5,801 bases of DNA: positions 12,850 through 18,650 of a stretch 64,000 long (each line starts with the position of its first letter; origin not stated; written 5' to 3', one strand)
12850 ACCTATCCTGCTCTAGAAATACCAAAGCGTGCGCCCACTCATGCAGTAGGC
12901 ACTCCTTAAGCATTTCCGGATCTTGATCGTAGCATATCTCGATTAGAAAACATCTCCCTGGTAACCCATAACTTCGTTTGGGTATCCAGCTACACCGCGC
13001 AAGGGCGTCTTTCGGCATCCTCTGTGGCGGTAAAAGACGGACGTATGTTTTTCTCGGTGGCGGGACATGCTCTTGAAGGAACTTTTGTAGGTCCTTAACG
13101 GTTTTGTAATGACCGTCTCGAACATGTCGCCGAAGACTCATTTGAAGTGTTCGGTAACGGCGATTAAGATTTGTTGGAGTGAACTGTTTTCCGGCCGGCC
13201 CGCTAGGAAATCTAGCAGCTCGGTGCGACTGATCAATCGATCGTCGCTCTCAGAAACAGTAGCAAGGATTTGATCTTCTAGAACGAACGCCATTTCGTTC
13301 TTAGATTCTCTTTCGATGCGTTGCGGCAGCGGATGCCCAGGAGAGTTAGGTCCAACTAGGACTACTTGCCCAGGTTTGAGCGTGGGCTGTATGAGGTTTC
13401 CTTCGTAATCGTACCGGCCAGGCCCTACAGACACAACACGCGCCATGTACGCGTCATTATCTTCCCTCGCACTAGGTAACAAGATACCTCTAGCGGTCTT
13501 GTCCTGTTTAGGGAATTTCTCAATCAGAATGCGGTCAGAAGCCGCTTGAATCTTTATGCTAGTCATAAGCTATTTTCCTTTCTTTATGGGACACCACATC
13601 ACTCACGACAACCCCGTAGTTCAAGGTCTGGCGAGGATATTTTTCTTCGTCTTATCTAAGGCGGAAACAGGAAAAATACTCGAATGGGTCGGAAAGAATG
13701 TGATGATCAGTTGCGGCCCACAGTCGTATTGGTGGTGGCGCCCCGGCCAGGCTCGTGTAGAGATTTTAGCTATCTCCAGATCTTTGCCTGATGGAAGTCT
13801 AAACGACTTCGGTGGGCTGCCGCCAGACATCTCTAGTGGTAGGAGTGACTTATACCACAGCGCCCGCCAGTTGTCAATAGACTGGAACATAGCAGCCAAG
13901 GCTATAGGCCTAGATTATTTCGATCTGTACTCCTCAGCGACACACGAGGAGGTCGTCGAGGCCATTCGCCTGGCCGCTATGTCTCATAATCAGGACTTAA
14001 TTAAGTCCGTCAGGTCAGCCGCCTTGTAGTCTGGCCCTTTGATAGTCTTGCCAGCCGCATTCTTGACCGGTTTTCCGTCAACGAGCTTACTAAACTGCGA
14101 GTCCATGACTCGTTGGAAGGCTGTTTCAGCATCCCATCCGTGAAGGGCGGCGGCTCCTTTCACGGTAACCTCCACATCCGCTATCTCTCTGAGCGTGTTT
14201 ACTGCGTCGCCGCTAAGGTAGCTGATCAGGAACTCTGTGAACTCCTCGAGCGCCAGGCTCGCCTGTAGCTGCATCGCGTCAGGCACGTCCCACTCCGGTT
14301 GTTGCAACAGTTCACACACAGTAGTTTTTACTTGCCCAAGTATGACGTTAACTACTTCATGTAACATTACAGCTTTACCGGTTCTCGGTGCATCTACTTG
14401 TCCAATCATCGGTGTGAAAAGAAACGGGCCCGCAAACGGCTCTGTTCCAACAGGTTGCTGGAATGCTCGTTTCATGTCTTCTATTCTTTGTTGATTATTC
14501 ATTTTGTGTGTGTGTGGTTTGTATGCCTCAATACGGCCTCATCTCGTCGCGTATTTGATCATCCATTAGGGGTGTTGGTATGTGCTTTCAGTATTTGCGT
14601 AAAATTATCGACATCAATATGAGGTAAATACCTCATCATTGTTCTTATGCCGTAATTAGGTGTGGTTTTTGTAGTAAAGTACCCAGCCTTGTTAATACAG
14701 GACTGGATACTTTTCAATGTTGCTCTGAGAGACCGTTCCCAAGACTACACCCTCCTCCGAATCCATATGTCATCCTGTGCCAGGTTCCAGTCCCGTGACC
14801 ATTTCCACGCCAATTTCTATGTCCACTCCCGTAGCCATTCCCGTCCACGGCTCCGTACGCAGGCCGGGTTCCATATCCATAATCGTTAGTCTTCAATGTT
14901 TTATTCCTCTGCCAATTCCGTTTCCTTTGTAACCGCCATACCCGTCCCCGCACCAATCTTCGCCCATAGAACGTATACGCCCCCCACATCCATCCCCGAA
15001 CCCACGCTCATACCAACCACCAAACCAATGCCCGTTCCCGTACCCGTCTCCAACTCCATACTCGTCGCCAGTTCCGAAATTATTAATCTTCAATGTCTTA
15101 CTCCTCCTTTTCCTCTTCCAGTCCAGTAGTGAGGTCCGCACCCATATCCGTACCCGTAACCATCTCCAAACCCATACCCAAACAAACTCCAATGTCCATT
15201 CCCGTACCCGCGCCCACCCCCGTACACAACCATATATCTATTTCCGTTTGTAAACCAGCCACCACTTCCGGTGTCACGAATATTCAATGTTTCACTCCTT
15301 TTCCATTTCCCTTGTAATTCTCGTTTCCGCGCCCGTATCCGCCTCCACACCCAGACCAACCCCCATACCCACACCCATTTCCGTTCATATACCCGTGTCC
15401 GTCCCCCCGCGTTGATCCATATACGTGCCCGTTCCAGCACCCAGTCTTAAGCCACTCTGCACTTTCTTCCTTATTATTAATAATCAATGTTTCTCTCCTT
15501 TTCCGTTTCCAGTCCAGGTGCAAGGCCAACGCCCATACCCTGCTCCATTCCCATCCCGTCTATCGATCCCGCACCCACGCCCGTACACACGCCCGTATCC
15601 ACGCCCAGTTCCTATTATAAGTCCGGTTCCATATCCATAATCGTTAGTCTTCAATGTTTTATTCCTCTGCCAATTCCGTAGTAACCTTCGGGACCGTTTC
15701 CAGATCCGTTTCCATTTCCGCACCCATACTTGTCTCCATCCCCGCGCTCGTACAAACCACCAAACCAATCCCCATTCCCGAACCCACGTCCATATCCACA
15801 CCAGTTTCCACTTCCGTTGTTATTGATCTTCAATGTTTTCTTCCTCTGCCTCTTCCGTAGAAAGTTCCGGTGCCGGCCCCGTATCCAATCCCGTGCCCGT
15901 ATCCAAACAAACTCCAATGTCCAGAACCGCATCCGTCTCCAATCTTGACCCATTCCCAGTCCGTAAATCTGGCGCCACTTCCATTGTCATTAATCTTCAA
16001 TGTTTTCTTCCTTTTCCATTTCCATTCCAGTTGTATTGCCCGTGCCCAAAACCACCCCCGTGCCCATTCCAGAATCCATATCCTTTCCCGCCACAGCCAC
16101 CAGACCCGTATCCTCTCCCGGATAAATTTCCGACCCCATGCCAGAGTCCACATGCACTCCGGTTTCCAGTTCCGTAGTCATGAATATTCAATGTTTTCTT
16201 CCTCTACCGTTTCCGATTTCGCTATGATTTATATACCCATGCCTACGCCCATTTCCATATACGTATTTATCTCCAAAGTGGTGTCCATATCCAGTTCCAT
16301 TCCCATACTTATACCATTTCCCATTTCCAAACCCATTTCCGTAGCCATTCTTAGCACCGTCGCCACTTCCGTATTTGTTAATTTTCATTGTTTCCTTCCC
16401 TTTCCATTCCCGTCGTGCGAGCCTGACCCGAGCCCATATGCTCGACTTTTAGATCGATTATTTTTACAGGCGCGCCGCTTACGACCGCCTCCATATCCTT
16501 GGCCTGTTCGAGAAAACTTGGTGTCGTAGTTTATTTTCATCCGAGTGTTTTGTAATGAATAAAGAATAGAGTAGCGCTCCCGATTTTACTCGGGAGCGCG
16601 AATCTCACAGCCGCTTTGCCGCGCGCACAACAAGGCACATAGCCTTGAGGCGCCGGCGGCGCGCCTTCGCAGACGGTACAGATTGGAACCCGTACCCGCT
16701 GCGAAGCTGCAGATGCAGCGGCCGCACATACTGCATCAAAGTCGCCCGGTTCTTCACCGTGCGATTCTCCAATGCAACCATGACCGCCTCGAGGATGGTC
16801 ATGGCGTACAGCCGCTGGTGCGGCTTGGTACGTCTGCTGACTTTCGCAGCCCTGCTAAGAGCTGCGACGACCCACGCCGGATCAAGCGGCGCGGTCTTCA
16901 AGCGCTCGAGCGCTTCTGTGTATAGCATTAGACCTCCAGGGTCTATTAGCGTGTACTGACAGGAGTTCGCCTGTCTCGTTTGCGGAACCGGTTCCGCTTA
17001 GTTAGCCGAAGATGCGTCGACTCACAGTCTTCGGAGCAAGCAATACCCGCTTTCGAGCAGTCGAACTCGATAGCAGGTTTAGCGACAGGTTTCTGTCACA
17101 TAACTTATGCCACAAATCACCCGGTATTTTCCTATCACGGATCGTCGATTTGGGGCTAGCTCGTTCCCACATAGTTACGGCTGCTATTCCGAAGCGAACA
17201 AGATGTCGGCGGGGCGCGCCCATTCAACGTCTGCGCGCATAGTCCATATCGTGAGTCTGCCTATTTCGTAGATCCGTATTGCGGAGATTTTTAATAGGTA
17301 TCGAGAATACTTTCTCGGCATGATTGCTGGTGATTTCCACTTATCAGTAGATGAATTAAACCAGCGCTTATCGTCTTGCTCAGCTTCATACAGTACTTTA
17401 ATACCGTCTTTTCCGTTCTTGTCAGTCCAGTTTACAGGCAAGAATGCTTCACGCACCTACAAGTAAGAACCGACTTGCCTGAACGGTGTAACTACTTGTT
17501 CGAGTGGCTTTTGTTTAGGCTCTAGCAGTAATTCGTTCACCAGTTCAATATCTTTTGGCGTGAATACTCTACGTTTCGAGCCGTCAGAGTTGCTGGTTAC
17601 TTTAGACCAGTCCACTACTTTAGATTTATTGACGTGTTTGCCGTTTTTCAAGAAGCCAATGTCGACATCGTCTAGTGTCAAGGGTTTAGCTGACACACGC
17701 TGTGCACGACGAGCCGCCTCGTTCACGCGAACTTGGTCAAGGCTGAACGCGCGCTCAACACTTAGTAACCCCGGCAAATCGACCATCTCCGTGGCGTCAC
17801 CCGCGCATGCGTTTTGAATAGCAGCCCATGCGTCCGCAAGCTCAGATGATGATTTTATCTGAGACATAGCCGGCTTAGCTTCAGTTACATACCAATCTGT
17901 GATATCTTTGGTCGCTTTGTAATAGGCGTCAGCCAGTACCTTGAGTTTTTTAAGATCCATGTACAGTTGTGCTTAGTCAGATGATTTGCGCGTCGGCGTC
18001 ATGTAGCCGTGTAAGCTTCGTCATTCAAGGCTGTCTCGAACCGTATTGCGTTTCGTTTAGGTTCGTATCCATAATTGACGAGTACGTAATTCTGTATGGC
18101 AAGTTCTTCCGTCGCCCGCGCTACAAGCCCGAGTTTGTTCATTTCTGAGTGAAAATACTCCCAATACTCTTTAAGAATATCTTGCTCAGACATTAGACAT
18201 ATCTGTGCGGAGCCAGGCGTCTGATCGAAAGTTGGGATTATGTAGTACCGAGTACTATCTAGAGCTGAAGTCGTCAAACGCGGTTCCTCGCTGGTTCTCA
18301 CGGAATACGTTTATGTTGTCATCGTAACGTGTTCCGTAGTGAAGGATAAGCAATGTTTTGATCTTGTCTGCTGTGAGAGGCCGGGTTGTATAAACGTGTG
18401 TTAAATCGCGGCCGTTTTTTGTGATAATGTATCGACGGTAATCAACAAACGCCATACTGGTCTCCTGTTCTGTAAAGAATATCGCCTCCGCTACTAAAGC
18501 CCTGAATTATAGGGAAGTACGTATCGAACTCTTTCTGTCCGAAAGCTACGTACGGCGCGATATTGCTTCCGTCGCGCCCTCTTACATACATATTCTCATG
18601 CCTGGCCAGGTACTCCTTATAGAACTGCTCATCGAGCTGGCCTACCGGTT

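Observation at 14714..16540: Array 1: ten tandem, translationally coupled cistrons for 51-67-aa Gly/Tyr/Trp/His-rich peptides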

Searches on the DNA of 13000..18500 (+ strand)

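Call 5: search_dna_similar(query=window:13000-18500:+, collection=phages, mode=near)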
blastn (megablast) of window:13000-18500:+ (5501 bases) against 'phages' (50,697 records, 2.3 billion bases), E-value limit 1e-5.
No match.

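Call 7: search_dna_similar(query=window:14714-16540:-, collection=phages, mode=distant)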
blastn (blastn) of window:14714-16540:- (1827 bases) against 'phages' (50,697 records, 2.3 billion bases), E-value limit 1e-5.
No match.

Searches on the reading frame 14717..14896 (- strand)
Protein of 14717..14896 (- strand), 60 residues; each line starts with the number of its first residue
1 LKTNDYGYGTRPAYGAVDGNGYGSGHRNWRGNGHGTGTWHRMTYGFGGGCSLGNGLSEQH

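Call 16: search_protein_families(library=pfam, max_evalue=1, proteins=[window:14717-14896:-])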
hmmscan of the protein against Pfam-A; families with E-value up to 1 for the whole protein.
seq(60 aa): 0 families

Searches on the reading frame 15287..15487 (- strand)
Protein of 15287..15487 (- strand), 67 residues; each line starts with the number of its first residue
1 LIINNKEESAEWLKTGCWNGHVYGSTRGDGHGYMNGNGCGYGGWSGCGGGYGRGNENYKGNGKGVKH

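Call 16: search_protein_families(library=pfam, max_evalue=1, proteins=[window:15287-15487:-])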
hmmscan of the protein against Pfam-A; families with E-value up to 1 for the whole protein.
seq(67 aa): 1 family
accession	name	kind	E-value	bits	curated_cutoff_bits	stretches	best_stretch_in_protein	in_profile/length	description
PF22807.2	TrAA12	-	0.12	11.1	30.9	1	19-64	386-431/463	TrAA12-like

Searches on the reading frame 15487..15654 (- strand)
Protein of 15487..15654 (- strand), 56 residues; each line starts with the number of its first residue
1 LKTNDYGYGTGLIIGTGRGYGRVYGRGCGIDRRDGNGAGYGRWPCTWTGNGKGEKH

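Call 16: search_protein_families(library=pfam, max_evalue=1, proteins=[window:15487-15654:-])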
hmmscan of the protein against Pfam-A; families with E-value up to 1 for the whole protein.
seq(56 aa): 1 family
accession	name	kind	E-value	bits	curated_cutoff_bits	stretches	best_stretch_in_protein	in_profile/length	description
PF22807.2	TrAA12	-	0.43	9.3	30.9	1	5-54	383-432/463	TrAA12-like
